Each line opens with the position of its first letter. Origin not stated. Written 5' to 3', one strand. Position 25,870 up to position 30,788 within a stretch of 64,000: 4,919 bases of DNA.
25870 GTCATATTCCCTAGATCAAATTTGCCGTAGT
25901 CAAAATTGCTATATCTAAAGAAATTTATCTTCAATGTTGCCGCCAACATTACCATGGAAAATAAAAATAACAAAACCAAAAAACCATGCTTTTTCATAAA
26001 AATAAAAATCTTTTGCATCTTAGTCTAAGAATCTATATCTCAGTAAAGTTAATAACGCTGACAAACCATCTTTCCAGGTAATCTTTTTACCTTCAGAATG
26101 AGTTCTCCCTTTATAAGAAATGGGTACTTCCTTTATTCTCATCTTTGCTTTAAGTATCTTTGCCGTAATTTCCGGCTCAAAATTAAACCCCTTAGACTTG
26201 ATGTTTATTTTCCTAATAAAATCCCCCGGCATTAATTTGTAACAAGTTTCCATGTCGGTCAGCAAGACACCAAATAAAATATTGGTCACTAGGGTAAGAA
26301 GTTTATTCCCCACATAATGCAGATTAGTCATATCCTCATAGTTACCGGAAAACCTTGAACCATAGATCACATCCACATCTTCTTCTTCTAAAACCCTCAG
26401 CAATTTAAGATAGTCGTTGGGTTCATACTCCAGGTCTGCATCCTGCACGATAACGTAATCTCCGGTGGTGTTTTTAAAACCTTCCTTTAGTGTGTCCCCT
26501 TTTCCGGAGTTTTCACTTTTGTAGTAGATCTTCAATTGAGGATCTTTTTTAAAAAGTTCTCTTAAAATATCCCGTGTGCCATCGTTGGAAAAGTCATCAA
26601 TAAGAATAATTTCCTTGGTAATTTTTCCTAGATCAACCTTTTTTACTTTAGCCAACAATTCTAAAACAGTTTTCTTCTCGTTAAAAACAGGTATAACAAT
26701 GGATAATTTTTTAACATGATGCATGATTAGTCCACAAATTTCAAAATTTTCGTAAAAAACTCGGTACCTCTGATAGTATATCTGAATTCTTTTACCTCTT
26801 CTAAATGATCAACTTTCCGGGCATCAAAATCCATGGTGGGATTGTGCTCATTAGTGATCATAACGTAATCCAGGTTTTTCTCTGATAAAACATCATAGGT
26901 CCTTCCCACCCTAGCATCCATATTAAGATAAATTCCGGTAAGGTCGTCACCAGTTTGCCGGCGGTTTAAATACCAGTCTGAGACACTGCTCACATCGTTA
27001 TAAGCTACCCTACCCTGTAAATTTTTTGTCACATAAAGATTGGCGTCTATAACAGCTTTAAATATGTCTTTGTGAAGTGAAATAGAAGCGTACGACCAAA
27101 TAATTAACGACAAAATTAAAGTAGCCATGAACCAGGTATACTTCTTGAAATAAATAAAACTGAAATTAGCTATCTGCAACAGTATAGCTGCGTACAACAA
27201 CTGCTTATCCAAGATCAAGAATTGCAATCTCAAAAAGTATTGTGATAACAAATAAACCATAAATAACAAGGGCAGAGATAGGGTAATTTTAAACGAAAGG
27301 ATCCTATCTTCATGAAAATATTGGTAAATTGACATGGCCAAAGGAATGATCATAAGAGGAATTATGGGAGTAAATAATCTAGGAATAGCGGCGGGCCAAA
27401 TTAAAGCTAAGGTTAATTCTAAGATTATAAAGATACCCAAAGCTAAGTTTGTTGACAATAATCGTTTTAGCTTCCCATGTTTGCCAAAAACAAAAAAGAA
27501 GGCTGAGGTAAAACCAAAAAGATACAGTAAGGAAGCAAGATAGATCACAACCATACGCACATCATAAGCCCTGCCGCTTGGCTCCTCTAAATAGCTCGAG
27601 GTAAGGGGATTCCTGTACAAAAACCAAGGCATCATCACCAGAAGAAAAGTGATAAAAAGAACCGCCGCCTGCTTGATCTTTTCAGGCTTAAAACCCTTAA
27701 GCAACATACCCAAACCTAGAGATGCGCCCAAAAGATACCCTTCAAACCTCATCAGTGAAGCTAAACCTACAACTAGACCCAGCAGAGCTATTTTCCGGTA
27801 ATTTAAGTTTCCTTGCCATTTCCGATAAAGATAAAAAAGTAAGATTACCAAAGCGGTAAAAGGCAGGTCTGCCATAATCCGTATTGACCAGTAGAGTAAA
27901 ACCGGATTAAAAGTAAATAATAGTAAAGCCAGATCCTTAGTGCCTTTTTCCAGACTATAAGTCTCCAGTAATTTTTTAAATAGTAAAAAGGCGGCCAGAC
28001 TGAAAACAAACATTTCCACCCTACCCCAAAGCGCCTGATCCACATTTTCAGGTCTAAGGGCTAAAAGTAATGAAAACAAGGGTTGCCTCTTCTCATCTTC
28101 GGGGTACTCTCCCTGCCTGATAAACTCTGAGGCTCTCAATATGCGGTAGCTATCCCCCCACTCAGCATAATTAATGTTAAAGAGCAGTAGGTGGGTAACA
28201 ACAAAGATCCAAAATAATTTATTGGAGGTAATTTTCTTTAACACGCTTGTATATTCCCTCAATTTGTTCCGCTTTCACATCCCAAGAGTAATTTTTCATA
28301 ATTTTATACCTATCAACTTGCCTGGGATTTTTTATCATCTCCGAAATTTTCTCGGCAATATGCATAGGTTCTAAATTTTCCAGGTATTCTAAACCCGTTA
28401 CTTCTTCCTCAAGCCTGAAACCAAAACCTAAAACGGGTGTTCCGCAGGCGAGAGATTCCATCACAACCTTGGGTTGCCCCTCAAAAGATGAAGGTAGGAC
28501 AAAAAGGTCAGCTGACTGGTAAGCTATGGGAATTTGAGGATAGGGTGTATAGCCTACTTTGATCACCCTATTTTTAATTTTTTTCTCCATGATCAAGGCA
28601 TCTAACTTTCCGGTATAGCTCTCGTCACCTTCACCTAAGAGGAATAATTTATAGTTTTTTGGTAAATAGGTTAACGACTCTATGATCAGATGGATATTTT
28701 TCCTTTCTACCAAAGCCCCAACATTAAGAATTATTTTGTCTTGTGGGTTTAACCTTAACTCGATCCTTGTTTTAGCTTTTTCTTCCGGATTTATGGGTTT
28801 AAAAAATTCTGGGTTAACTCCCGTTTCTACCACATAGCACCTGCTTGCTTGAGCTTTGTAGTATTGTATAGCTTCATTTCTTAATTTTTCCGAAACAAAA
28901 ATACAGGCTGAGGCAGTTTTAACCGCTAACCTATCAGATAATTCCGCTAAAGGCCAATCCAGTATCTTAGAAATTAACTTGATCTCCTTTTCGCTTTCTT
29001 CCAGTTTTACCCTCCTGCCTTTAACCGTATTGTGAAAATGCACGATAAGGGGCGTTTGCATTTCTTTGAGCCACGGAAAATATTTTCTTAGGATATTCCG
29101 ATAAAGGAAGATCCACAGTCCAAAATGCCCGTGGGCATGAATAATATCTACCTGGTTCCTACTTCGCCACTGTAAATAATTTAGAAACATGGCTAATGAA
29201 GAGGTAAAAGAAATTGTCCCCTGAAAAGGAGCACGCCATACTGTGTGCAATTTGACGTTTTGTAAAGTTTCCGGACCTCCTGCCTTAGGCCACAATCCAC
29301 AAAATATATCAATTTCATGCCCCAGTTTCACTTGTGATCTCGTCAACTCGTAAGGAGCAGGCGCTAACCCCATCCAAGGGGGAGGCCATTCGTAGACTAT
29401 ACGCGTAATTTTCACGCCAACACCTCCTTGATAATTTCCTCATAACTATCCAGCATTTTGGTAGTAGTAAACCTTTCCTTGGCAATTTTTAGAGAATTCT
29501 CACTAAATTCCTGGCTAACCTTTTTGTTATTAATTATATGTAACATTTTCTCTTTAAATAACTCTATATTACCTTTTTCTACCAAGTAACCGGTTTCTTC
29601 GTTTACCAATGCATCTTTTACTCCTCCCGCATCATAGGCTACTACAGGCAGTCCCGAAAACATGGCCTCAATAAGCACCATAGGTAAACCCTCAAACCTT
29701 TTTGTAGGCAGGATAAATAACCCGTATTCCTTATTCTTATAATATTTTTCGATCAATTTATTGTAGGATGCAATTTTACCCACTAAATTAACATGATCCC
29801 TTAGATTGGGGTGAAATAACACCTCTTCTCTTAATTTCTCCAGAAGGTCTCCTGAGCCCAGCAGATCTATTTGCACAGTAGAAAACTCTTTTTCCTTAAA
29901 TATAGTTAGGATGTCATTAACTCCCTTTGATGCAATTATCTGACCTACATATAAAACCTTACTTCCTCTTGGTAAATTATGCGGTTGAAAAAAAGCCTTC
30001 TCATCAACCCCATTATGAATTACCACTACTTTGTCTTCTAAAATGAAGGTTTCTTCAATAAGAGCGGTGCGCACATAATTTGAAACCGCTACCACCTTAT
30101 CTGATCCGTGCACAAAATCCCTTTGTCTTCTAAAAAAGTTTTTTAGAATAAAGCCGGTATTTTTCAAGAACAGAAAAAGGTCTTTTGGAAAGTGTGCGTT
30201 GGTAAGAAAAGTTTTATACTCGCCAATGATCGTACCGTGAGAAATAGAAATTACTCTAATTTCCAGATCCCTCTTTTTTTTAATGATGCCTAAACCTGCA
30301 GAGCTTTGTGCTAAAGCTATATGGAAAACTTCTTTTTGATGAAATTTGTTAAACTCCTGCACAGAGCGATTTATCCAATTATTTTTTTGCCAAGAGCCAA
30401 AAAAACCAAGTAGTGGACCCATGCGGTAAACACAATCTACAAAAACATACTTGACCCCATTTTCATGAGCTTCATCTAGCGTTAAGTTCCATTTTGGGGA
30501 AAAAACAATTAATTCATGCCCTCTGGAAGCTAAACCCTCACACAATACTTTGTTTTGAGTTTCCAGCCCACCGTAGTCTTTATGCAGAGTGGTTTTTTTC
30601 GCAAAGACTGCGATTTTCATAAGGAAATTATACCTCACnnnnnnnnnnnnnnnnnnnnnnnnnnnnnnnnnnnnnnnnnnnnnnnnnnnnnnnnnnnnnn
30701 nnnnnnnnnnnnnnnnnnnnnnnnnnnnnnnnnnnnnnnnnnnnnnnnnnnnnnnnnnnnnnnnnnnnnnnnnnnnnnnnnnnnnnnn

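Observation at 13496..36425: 24 kb single-strand glycosylation super-operon built around polyprenyl-phosphate-sugar synthases and many GT-C membrane transferases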

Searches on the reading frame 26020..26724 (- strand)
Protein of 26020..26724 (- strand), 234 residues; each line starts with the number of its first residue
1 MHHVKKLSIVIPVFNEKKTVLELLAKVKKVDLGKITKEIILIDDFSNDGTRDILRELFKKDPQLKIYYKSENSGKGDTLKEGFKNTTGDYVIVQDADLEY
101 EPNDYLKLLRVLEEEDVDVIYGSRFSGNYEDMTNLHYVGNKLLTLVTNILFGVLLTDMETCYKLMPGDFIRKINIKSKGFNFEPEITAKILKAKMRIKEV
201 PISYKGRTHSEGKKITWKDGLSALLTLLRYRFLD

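Call 4: search_protein_families(library=pfam, proteins=[window:26020-26724:-], max_evalue=0.01)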
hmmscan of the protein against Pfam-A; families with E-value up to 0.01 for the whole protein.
window:26020-26724:- (234 aa): 4 families
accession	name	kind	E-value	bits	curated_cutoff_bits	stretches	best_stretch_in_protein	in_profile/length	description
PF00535.33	Glycos_transf_2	-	7.1e-35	120.8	23.3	1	8-136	1-127/168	Glycosyl transferase family 2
PF13641.12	Glyco_tranf_2_3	-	2.6e-08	34.6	27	1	7-133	3-132/230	Glycosyltransferase like family 2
PF10111.15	Glyco_tranf_2_2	-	2.9e-05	24.1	27.3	1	8-113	1-107/276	Glycosyltransferase like family 2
PF13704.12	Glyco_tranf_2_4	-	0.0081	17.1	27.5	0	36-97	19-81/98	Glycosyl transferase family 2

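Call 10: search_protein_families(library=ncbifam, proteins=[window:26020-26724:-], max_evalue=0.001)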
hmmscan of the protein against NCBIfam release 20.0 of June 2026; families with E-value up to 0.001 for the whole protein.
window:26020-26724:- (234 aa): 21 families
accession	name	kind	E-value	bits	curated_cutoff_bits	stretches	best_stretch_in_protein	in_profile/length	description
TIGR04182.1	glyco_TIGR04182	equivalog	7.1e-34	117.5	325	1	7-230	2-217/293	S-layer glycoprotein N-glycosyltransferase AglJ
NF047588.1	GlcsyltransPgfSStrep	equivalog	1.4e-17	63.9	500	1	6-212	2-201/308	glycosyltransferase PgfS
TIGR03937.1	PgaC_IcaA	equivalog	5.3e-17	61.9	422.3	1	2-102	42-140/407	poly-beta-1,6-N-acetyl-D-glucosamine synthase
NF007986.1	PRK10714.1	equivalog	1.1e-15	57.5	529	1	2-124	3-126/316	undecaprenyl-phosphate 4-deoxy-4-formamido-L-arabinose transferase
NF007482.0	PRK10073.1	equivalog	1.1e-15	57.4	423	1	2-120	3-118/334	glycosyltransferase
NF047683.1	TeichurnBiosyTuaG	equivalog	4.2e-13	49.5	400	1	5-121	6-120/252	teichuronic acid biosynthesis protein TuaG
NF058614.1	PPMAGASynPpgS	equivalog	6.1e-13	48.7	370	1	9-213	4-207/226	polyprenyl-phospho-N-acetylgalactosaminyl synthase PpgS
NF041391.1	DPhHxTase_Halo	equivalog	1.3e-12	47.2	375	1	13-208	3-187/213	dolichyl-phosphate hexose transferase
TIGR04283.1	glyco_like_mftF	equivalog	2.6e-12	46.8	182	1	7-152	1-137/221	TIGR04283 family arsenosugar biosynthesis glycosyltransferase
TIGR03111.1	glyc2_xrt_Gpos1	hypoth_equivalog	7.4e-12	44.8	363.95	1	5-122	49-167/439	TIGR03111 family XrtG-associated glycosyltransferase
NF010496.0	PRK13915.1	equivalog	7.6e-11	41.6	262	1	5-109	31-139/307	glucosyl-3-phosphoglycerate synthase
NF045692.1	OglycostaseCruG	equivalog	8.8e-11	41.3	600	1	3-121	39-161/386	2'-O-glycosyltransferase CruG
NF041875.1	EPS_EpsD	equivalog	3e-10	40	370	1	7-122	1-114/325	exopolysaccharide biosynthesis glycosyltransferase EpsD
NF050050.1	ProtGlycPglI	equivalog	2.5e-09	37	500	1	5-113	2-109/306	GalNAc(5)-diNAcBac-PP-undecaprenol beta-1,3-glucosyltransferase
NF038302.1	EPS_HpsE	equivalog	2.9e-08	33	300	1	6-131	2-130/307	hormogonium polysaccharide biosynthesis glycosyltransferase HpsE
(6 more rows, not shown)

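Call 28: search_solved_structures(query=window:26020-26724:-, max_evalue=0.001)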
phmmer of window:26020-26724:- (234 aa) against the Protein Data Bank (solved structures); distinct sequences matched with E-value up to 0.001: 23.
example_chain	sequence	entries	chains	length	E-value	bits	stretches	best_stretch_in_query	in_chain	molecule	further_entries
5mlz_A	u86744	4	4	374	1.5e-15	60.6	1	5-213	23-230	Dolichol monophosphate mannose synthase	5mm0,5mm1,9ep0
9hwj_A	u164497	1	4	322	8.3e-14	54.9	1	1-121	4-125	Undecaprenyl-phosphate 4-deoxy-4-formamido-L-arabinose transferase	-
9bhc_C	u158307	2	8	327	1.9e-12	50.4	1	4-124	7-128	Undecaprenyl-phosphate 4-deoxy-4-formamido-L-arabinose transferase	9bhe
8vxh_A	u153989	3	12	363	2.5e-12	50.1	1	4-124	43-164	Undecaprenyl-phosphate 4-deoxy-4-formamido-L-arabinose transferase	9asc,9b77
5eke_A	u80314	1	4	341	6.7e-12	48.7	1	6-130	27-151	Uncharacterized glycosyltransferase sll0501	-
5ekp_C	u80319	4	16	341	6.8e-12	48.7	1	6-130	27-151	Uncharacterized glycosyltransferase sll0501 | Glycosyltransferase sll0501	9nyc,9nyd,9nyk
9nye_A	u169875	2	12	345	6.9e-12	48.6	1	6-130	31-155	Glycosyltransferase sll0501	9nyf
5tze_C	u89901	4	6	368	6.7e-09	38.9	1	6-119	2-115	Glycosyl transferase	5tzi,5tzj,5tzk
6yv7_B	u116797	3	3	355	1.3e-08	37.9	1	6-106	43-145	Glycosyl transferase, family 2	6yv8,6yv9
5tz8_A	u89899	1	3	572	1.3e-08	37.9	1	6-119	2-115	Glycosyl transferase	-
6yv7_A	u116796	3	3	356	1.3e-08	37.9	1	6-106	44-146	Glycosyl transferase, family 2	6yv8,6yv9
3bcv_A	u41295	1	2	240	3.1e-08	36.7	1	4-121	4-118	Putative glycosyltransferase protein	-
6p61_A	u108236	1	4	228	9.1e-08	35.1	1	2-110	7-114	Glycosyltransferase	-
8bz4_A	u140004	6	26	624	1e-06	31.7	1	6-125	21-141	Glycosyltransferase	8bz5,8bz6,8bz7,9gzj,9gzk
8bz8_A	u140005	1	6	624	1e-06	31.7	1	6-125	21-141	Glycosyltransferase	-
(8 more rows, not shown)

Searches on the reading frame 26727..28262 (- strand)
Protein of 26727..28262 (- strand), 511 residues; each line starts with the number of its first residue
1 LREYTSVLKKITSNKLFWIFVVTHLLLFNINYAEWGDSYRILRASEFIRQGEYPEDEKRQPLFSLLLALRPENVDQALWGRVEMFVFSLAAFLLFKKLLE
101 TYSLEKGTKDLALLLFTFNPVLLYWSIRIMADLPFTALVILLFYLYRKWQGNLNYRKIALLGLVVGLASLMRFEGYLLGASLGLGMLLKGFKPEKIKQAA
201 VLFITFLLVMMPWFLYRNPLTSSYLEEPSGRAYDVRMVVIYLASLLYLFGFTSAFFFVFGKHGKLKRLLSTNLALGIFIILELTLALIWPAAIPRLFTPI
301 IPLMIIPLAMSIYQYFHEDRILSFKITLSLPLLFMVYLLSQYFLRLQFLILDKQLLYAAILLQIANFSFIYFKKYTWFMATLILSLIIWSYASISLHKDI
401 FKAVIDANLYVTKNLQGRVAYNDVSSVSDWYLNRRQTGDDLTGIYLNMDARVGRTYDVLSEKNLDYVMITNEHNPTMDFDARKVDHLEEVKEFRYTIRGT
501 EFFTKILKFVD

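Call 4: search_protein_families(library=pfam, proteins=[window:26727-28262:-], max_evalue=0.01)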
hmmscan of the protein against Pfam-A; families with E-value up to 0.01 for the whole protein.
window:26727-28262:- (511 aa): 1 family
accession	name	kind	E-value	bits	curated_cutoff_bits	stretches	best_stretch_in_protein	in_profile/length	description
PF13231.12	PMT_2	-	0.0014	19.3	26.1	1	84-213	32-157/160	Dolichyl-phosphate-mannose-protein mannosyltransferase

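Call 10: search_protein_families(library=ncbifam, proteins=[window:26727-28262:-], max_evalue=0.001)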
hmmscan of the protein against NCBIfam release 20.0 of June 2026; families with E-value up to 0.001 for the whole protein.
window:26727-28262:- (511 aa): 0 families

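Call 34: search_solved_structures(query=A1, max_evalue=1)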
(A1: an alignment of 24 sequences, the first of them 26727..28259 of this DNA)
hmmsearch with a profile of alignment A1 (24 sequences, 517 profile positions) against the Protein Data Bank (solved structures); distinct sequences matched with E-value up to 1: 0.

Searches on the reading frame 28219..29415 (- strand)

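Call 4: search_protein_families(library=pfam, proteins=[window:28219-29415:-], max_evalue=0.01)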
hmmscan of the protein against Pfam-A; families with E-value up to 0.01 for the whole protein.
window:28219-29415:- (398 aa): 6 families
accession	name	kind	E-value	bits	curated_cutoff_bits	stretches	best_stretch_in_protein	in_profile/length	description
PF00534.26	Glycos_transf_1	-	9.8e-26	90.8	26.4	1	214-371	3-163/172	Glycosyl transferases group 1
PF13692.12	Glyco_trans_1_4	-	1.9e-19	70.8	27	1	227-363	2-142/142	Glycosyl transferases group 1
PF13439.12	Glyco_transf_4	-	4.3e-19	69.6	28.5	1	22-203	9-169/170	Glycosyltransferase Family 4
PF13579.12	Glyco_trans_4_4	-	3.5e-10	40.9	29.7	1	16-197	2-156/158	Glycosyl transferase 4-like domain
PF08323.17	Glyco_transf_5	-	0.0003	21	22.7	1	72-185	116-227/239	Starch synthase catalytic domain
PF20706.3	GT4-conflict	-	0.0048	16.4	26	1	165-329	144-309/385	Family 4 Glycosyltransferase in conflict systems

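Call 36: search_protein_families(library=ncbifam, proteins=[window:28219-29415:-], max_evalue=0.00001)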
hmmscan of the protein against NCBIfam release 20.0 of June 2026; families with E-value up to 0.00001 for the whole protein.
window:28219-29415:- (398 aa): 29 families (the best 25 are shown)
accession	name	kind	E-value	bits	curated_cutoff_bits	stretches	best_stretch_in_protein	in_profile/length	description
NF047684.1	TeichurnBiosyTuaC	equivalog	1.4e-20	73.6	550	1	163-332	160-320/391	teichuronic acid biosynthesis protein TuaC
TIGR04047.1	MSMEG_0565_glyc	hypoth_equivalog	1.9e-19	70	259.85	1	155-390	127-372/373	MSMEG_0565 family glycosyltransferase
TIGR03449.1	mycothiol_MshA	equivalog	9.5e-18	64.3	462.5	1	115-392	120-403/406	D-inositol-3-phosphate glycosyltransferase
NF053513.1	Gtran_IagA_BgsA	equivalog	3.4e-15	55.9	460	1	177-332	114-266/333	LTA glycolipid anchor biosynthesis glycosyltransferase, IagA/BgsA family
TIGR02149.1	glgA_Coryne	subfamily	3.9e-15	55.9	302.4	1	157-392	134-390/391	glycogen synthase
NF050063.1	ProtGlycPglJ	equivalog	4.1e-15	55.8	500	1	178-329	155-293/363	N-acetylgalactosamine-N,N'-diacetylbacillosaminyl-diphospho-undecaprenol 4-alpha-N-acetylgalactosaminyltransferase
NF049987.1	DaglGlyslTfaseDgs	equivalog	6.1e-15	55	500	1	120-393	63-328/332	processive diacylglycerol alpha-glucosyltransferase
TIGR04157.1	glyco_rSAM_CFB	subfamily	4.2e-14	52.4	400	1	161-330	163-329/406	TIGR04157 family glycosyltransferase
NF046085.1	XrtY_assoc_Gly1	equivalog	5.7e-14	51.8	400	1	230-369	213-355/387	XrtY-associated glycosyltransferase XYAG1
NF053787.1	GlcN_PG_synth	equivalog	1.9e-13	50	480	1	191-392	164-359/361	N-acetylglucosaminyl phosphatidylglycerol synthase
TIGR03999.1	thiol_BshA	equivalog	2.4e-13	49.8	273.7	1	162-331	139-302/375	N-acetyl-alpha-D-glucosaminyl L-malate synthase BshA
NF041876.1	EPS_EpsE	equivalog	4.5e-13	49.2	400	1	165-368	159-366/389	exopolysaccharide biosynthesis GT4 family glycosyltransferase EpsE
NF012028.0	PRK15484.1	subfamily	1.5e-12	47.3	618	1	185-387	153-373/380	lipopolysaccharide N-acetylglucosaminyltransferase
TIGR03088.1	stp2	hypoth_equivalog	3.5e-12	46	409.05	1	171-391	140-372/374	TIGR03088 family PEP-CTERM/XrtA system glycosyltransferase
NF038295.1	EPS_HpsP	equivalog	9.6e-12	44.6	550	1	157-392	144-387/388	hormogonium polysaccharide biosynthesis glycosyltransferase HpsP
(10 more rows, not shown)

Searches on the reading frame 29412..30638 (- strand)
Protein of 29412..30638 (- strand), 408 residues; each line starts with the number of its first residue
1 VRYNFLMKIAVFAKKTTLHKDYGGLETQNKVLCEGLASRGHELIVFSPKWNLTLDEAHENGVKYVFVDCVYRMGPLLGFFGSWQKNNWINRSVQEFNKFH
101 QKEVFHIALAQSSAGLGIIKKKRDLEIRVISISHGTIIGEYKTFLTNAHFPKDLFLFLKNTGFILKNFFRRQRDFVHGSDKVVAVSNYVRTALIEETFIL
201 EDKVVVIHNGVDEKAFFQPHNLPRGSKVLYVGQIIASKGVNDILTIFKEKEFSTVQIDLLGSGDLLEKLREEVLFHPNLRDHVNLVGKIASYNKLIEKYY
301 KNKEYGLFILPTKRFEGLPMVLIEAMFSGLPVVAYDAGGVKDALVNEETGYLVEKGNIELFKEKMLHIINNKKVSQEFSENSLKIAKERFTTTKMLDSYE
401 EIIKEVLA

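Call 4: search_protein_families(library=pfam, proteins=[window:29412-30638:-], max_evalue=0.01)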
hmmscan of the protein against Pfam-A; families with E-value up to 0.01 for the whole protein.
window:29412-30638:- (408 aa): 5 families
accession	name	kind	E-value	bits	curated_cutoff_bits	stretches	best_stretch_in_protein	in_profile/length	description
PF00534.26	Glycos_transf_1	-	1.5e-27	96.7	26.4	1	217-382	6-169/172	Glycosyl transferases group 1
PF13692.12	Glyco_trans_1_4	-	6.9e-21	75.4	27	1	227-371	3-142/142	Glycosyl transferases group 1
PF13439.12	Glyco_transf_4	-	3.1e-19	70.1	28.5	1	22-213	1-168/170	Glycosyltransferase Family 4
PF13579.12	Glyco_trans_4_4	-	3.4e-07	31.2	29.7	1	23-210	1-158/158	Glycosyl transferase 4-like domain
PF20706.3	GT4-conflict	-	3.8e-07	29.9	26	0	20-63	9-53/385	Family 4 Glycosyltransferase in conflict systems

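Call 36: search_protein_families(library=ncbifam, proteins=[window:29412-30638:-], max_evalue=0.00001)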
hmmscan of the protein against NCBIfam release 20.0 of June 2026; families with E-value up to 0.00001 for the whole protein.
window:29412-30638:- (408 aa): 26 families (the best 25 are shown)
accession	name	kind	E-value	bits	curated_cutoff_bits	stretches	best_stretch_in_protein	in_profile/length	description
TIGR03999.1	thiol_BshA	equivalog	1.7e-27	96.3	273.7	1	176-407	142-374/375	N-acetyl-alpha-D-glucosaminyl L-malate synthase BshA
NF007396.0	PRK09922.1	equivalog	5.1e-23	81.5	385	1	176-405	133-357/361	lipopolysaccharide 1,6-galactosyltransferase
TIGR03088.1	stp2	hypoth_equivalog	4.1e-21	75.4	409.05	1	174-407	135-374/374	TIGR03088 family PEP-CTERM/XrtA system glycosyltransferase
TIGR02149.1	glgA_Coryne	subfamily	5e-20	72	302.4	1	173-406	139-390/391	glycogen synthase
NF041010.1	glycosy_Agl16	equivalog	5.8e-20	71.5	575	1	171-388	126-334/352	glycosylation protein Agl16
NF047880.1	glyco_SdgA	exception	5.7e-17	61.5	800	1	202-403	291-487/488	serine-aspartate repeat adhesin O-glycosyltransferase SdgA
NF047684.1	TeichurnBiosyTuaC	equivalog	8.5e-17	61.1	550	1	217-400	210-383/391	teichuronic acid biosynthesis protein TuaC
TIGR04157.1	glyco_rSAM_CFB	subfamily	1.1e-16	60.9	400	1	165-402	156-405/406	TIGR04157 family glycosyltransferase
NF041876.1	EPS_EpsE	equivalog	2.3e-14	53.5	400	1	200-393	184-383/389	exopolysaccharide biosynthesis GT4 family glycosyltransferase EpsE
TIGR04063.1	stp3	hypoth_equivalog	3e-14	52.7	442.05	1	176-407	155-396/397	TIGR04063 family PEP-CTERM/XrtA system glycosyltransferase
NF038229.1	Glyco4_Geo_Pelo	equivalog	1.2e-13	50.8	400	1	175-407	106-337/338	GPMC system family 4 glycosyltransferase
NF047881.1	glyco_SdgB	exception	3.7e-13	49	800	1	244-404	340-494/496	serine-aspartate repeat adhesin O-glycosyltransferase SdgB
NF050063.1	ProtGlycPglJ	equivalog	1.5e-12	47.4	500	1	175-388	141-349/363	N-acetylgalactosamine-N,N'-diacetylbacillosaminyl-diphospho-undecaprenol 4-alpha-N-acetylgalactosaminyltransferase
NF011726.0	PRK15179.1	equivalog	5.2e-12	44.9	733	1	306-399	593-687/694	Vi polysaccharide biosynthesis protein TviE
TIGR02472.1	sucr_P_syn_N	equivalog_domain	6.2e-11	41.8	576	1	300-402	334-437/439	sucrose-phosphate synthase, putative, glycosyltransferase domain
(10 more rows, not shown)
